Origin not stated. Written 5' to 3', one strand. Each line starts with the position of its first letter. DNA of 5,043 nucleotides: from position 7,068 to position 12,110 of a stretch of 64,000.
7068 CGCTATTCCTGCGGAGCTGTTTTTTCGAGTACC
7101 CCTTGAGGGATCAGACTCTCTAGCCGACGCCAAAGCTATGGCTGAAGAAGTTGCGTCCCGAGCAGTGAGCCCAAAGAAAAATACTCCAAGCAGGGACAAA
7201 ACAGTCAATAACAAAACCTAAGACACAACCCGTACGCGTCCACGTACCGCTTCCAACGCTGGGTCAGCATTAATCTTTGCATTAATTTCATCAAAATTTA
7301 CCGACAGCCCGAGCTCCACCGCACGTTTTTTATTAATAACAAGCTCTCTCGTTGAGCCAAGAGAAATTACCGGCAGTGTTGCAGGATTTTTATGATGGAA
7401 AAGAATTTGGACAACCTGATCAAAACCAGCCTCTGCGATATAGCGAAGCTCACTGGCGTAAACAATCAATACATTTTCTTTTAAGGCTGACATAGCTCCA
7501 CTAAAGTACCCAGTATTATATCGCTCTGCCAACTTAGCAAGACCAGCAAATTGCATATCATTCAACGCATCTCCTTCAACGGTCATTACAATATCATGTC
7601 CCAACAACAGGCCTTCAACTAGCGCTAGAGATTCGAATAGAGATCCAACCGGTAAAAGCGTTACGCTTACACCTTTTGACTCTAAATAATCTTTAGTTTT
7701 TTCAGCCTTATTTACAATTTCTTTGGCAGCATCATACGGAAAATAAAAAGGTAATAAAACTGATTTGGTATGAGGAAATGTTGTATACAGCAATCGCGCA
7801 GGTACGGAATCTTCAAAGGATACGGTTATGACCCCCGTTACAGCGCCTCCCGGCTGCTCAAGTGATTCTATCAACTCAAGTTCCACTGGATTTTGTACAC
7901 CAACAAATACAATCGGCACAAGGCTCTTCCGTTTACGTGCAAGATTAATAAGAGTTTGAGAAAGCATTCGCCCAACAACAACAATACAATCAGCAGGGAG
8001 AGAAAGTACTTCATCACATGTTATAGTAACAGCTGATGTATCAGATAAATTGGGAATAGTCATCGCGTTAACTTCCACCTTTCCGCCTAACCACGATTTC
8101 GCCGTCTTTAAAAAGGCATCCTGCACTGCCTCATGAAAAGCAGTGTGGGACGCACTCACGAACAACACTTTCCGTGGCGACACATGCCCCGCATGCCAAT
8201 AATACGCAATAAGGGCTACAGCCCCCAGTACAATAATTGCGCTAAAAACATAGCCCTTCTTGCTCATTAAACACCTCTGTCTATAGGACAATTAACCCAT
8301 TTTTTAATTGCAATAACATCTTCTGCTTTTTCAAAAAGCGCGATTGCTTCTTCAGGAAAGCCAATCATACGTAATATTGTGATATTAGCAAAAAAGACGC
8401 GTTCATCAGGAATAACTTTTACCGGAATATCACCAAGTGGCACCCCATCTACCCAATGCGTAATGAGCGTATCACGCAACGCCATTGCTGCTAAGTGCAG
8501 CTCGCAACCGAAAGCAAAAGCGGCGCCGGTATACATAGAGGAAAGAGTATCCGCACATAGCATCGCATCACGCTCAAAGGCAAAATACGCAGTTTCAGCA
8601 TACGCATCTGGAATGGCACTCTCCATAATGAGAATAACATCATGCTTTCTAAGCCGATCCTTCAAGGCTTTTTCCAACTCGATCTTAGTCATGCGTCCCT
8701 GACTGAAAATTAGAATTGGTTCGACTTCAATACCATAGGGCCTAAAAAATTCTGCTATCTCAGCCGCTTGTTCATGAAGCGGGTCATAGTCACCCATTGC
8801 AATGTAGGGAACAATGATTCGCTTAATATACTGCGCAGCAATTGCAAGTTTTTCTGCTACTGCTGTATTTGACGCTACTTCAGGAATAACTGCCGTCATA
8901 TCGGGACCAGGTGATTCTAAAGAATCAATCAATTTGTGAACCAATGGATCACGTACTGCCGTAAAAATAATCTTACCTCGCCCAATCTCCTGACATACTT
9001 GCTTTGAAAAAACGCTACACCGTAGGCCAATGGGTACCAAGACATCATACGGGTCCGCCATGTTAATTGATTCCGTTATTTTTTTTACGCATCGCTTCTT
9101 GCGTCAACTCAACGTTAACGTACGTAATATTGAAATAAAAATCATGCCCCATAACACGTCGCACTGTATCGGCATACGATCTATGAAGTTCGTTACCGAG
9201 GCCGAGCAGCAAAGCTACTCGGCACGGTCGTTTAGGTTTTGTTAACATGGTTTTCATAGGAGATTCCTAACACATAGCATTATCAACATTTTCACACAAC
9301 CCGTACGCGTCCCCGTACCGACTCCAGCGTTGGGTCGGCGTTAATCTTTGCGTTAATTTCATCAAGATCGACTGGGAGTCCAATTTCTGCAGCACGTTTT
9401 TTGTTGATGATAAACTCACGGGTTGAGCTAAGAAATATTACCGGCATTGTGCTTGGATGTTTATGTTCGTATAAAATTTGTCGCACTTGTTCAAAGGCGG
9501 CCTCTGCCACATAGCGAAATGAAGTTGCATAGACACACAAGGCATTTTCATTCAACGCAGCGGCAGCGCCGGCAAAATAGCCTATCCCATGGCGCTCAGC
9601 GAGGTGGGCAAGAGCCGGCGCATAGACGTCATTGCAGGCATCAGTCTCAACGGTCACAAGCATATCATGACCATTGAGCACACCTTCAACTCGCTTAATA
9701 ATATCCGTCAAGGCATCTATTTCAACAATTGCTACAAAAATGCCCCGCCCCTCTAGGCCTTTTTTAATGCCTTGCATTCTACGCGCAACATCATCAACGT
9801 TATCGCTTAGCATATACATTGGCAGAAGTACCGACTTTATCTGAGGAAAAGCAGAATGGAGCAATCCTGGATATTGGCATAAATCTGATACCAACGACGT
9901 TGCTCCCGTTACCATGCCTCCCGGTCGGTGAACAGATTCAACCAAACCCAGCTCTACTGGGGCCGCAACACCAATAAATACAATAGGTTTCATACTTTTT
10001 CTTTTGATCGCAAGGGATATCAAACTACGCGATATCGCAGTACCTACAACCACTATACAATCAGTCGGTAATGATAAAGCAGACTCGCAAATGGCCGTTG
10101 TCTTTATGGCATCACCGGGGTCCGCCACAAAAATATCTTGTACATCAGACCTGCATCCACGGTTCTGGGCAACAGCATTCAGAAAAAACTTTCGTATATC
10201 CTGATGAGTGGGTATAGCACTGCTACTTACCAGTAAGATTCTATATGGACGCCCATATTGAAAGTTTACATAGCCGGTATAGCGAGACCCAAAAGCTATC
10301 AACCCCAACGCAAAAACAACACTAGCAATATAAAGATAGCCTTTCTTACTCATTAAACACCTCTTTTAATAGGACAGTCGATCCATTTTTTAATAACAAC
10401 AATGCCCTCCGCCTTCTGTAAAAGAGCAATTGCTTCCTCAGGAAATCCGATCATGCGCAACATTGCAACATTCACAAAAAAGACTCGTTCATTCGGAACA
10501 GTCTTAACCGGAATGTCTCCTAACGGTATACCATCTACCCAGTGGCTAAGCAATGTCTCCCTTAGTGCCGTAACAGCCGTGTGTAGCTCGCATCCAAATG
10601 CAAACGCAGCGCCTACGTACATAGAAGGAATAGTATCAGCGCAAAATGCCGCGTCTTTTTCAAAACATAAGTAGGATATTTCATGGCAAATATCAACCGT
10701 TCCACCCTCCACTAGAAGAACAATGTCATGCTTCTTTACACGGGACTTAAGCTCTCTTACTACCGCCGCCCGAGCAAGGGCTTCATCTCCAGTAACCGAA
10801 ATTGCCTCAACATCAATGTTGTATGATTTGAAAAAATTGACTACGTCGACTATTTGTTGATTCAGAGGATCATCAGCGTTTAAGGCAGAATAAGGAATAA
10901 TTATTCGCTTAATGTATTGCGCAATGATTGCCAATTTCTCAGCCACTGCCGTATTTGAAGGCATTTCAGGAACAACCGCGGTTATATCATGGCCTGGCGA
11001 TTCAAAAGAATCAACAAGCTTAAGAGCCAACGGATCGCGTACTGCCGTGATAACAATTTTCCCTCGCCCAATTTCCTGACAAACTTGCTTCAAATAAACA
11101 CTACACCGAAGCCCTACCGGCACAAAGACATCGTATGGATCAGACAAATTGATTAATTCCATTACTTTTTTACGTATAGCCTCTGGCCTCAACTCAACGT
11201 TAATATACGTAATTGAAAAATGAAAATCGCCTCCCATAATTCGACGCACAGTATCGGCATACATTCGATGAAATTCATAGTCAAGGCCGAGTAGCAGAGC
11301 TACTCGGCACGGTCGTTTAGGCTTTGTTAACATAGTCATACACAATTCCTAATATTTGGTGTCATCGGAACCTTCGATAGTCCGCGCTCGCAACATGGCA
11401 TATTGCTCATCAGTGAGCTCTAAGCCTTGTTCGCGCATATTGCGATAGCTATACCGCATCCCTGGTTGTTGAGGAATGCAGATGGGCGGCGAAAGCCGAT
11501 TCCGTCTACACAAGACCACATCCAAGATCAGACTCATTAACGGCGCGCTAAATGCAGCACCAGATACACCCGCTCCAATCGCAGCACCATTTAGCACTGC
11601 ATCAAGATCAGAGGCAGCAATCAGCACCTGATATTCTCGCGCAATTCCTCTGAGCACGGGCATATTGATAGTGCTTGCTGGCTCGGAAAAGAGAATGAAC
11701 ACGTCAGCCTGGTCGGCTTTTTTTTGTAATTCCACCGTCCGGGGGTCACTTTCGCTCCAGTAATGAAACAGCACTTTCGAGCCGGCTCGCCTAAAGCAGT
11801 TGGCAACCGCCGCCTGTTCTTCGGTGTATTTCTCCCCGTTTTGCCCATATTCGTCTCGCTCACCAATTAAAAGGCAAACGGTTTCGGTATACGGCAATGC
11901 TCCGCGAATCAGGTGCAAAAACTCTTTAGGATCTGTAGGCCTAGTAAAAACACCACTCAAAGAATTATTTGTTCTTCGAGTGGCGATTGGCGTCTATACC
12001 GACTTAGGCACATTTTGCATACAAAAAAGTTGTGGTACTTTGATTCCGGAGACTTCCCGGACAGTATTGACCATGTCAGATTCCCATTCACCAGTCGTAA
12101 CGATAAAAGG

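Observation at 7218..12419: Operon consisting only of COG2984/PF04392-type binding-protein paralogues, with no transporter genes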

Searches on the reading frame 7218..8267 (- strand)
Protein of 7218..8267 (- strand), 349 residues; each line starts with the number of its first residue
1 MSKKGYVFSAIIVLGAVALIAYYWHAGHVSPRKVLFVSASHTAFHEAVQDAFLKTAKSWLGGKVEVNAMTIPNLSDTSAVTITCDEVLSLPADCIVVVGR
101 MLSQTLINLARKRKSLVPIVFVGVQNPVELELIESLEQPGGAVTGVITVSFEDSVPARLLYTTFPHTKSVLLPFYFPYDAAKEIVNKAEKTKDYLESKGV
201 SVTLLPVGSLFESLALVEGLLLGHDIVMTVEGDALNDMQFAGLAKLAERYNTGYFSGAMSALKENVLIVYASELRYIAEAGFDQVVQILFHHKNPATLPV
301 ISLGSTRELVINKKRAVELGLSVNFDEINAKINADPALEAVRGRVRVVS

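Call 3: search_protein_families(library=pfam, proteins=[window:7218-8267:-], max_evalue=1)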
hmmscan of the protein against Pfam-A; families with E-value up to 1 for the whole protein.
window:7218-8267:- (349 aa): 1 family
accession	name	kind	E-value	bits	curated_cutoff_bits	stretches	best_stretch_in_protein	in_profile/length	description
PF04392.18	ABC_sub_bind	-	3.2e-14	53.3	25.9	1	88-324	57-282/293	ABC transporter substrate binding protein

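Call 4: search_protein_families(library=ncbifam, proteins=[window:7218-8267:-], max_evalue=1)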
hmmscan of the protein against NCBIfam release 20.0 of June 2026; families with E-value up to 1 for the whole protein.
window:7218-8267:- (349 aa): 2 families
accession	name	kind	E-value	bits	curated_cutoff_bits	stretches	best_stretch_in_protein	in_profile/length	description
NF041285.1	ABC_SBP_TrpX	equivalog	1.9e-13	50.2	390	1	91-324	91-314/322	tryptophan ABC transporter substrate-binding protein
NF053639.1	Mfer334_fam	equivalog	0.22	11.3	260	0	73-137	31-93/209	pseudomurein biosynthesis protein PmurB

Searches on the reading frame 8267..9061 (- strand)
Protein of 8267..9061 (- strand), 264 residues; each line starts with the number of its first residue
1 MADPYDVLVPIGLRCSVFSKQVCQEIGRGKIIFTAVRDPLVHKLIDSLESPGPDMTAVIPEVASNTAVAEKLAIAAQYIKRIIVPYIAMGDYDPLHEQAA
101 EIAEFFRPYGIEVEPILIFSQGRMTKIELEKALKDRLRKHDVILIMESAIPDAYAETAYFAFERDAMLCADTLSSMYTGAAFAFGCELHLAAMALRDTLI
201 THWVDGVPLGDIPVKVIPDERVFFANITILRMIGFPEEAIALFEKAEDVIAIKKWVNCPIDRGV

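Call 3: search_protein_families(library=pfam, proteins=[window:8267-9061:-], max_evalue=1)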
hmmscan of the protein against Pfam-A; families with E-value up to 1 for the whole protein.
window:8267-9061:- (264 aa): 1 family
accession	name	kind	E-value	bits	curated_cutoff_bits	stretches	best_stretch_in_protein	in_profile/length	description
PF04392.18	ABC_sub_bind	-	2.8e-06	27.2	25.9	1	3-231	59-275/293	ABC transporter substrate binding protein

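Call 4: search_protein_families(library=ncbifam, proteins=[window:8267-9061:-], max_evalue=1)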
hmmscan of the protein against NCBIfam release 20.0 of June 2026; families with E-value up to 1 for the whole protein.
window:8267-9061:- (264 aa): 1 family
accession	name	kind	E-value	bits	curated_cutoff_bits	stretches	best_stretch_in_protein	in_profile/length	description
NF041285.1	ABC_SBP_TrpX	equivalog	0.084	11.9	390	1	30-68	114-152/322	tryptophan ABC transporter substrate-binding protein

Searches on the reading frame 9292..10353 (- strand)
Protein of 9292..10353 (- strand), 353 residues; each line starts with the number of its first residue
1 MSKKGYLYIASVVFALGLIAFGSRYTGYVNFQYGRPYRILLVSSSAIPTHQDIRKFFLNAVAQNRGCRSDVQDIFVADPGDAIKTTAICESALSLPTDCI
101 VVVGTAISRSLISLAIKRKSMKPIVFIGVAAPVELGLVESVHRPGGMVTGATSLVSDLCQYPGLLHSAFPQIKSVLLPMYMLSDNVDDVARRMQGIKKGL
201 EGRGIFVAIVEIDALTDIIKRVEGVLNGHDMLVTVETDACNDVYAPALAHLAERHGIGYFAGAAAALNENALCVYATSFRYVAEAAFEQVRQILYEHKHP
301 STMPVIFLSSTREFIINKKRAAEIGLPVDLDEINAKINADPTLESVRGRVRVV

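Call 3: search_protein_families(library=pfam, proteins=[window:9292-10353:-], max_evalue=1)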
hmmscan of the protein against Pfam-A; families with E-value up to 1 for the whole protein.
window:9292-10353:- (353 aa): 1 family
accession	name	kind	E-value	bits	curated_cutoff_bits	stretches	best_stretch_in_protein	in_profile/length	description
PF04392.18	ABC_sub_bind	-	1.4e-13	51.2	25.9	1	96-326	60-279/293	ABC transporter substrate binding protein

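Call 4: search_protein_families(library=ncbifam, proteins=[window:9292-10353:-], max_evalue=1)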
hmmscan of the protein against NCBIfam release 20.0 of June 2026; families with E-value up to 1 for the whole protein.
window:9292-10353:- (353 aa): 2 families
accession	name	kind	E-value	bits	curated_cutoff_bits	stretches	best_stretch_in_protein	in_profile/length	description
NF041285.1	ABC_SBP_TrpX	equivalog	9.5e-14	51.2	390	1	101-328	94-313/322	tryptophan ABC transporter substrate-binding protein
NF052284.1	rhzpin_SBP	equivalog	0.087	12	420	1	190-253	142-205/289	rhizopine catabolism ABC transporter substrate-binding protein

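Call 11: find_homologous_proteins(query=window:9292-10353:-, max_evalue=0.001)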
Query window:9292-10353:- (353 aa): 9 proteins with E <= 0.001 among 8000 candidates.
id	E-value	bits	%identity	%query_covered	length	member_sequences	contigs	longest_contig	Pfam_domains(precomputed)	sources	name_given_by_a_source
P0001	2.3e-228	775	100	100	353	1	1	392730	PF04392.19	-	-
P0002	2.6e-96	341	51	89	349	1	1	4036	PF04392.19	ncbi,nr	ncbi:MAG: putative tryptophan/tyrosine transport system substrate-binding protein [Candidatus Depend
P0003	3.7e-93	331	48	100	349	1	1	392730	PF04392.19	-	-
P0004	2.4e-73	265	43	90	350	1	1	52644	PF04392.19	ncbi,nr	ncbi:MAG: putative tryptophan/tyrosine transport system substrate-binding protein [Candidatus Depend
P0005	8.4e-64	234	39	96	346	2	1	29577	PF04392.19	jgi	-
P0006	4.3e-7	48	32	59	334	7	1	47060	PF13458.13,PF04392.19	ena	-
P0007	1.4e-5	43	33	65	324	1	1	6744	PF04392.19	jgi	jgi:putative ABC transport system substrate-binding protein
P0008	1.1e-4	40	24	56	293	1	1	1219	PF04392.19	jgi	jgi:putative ABC transport system substrate-binding protein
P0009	5.7e-4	37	26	67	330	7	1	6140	PF04392.19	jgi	-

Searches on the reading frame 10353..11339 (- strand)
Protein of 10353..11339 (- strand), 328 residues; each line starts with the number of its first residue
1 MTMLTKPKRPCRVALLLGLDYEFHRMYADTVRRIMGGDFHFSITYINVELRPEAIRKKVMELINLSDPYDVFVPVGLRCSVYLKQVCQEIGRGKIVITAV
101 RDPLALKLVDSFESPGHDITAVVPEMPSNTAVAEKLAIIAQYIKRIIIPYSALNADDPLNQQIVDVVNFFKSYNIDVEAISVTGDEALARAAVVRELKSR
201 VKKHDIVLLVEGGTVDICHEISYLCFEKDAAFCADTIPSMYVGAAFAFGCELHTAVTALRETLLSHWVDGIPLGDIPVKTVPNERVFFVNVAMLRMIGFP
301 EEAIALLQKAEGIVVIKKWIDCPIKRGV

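Call 3: search_protein_families(library=pfam, proteins=[window:10353-11339:-], max_evalue=1)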
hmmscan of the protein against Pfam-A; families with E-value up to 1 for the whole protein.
window:10353-11339:- (328 aa): 3 families
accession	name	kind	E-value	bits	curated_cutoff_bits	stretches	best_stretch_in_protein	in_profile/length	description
PF04392.18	ABC_sub_bind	-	1.1e-08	35.2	25.9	1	59-295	49-275/293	ABC transporter substrate binding protein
PF00760.24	Cucumo_coat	-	0.14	12.1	22.6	1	133-184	40-89/175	Cucumovirus coat protein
PF06648.16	AcMNPV_Ac75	-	0.17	12.4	24.4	1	125-181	4-57/122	Autographa californica nuclear polyhedrosis virus (AcMNPV), Ac75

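Call 4: search_protein_families(library=ncbifam, proteins=[window:10353-11339:-], max_evalue=1)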
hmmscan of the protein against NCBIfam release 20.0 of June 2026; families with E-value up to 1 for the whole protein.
window:10353-11339:- (328 aa): 3 families
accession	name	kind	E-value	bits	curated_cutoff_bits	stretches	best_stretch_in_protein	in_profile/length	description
NF041285.1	ABC_SBP_TrpX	equivalog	4.2e-06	26.1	390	1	94-189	114-206/322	tryptophan ABC transporter substrate-binding protein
NF033778.1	trans_TimA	equivalog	0.073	12.6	200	1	164-204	121-161/198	TIM44-related membrane protein TimA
TIGR04078.1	rSAM_yydG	equivalog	0.11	12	300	1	161-205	33-76/309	YydG family radical SAM peptide epimerase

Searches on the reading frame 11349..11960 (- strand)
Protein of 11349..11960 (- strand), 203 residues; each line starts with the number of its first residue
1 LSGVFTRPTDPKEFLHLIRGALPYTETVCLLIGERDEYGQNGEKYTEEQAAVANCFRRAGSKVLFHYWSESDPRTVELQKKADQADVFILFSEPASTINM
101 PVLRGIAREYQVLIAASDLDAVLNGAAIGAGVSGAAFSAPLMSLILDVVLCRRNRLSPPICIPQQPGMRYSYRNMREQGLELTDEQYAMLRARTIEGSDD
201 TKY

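Call 3: search_protein_families(library=pfam, proteins=[window:11349-11960:-], max_evalue=1)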
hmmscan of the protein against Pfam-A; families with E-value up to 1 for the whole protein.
window:11349-11960:- (203 aa): 2 families
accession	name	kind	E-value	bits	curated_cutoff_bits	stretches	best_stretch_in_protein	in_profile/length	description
PF20915.2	VPg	-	0.19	12.1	27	1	175-201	22-48/61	Viral genome-linked protein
PF06215.16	ISAV_HA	-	0.3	10.5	25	1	89-147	173-229/380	Infectious salmon anaemia virus haemagglutinin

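Call 4: search_protein_families(library=ncbifam, proteins=[window:11349-11960:-], max_evalue=1)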
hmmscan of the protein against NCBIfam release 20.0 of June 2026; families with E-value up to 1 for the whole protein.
window:11349-11960:- (203 aa): 1 family
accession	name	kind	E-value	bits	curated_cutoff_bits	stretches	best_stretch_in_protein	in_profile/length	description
NF002246.0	PRK01160.1-1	equivalog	0.03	13.9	324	1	79-145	77-142/178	hypothetical protein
